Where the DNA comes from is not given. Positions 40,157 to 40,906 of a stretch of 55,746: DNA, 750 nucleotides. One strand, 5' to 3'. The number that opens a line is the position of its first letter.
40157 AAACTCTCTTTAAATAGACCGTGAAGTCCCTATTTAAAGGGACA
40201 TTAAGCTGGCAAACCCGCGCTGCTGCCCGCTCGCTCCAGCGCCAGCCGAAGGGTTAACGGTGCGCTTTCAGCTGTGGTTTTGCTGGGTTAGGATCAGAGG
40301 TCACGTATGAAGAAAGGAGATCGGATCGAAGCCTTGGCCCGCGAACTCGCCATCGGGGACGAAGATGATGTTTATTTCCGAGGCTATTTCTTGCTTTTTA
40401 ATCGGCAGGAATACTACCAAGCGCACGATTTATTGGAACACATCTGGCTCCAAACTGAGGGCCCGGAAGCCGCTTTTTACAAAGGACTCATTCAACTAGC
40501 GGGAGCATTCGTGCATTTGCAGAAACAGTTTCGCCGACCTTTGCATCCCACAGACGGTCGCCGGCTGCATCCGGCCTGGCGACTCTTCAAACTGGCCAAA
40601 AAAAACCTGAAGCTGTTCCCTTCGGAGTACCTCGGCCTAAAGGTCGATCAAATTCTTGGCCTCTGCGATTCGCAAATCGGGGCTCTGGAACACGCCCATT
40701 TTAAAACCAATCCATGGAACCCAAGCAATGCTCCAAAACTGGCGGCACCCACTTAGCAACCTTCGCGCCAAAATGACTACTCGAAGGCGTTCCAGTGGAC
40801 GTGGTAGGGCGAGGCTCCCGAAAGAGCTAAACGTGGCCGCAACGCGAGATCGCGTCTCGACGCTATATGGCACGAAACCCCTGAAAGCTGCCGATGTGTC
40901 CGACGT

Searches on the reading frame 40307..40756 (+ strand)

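Call 45: search_protein_families(library=pfam, proteins=[window:40307-40756:+])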
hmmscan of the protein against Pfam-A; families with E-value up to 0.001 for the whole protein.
window:40307-40756:+ (149 aa): 1 family
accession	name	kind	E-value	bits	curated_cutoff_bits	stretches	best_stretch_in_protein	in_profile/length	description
PF03745.19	DUF309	-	9.6e-18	64.1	27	1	26-74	3-51/59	Domain of unknown function (DUF309)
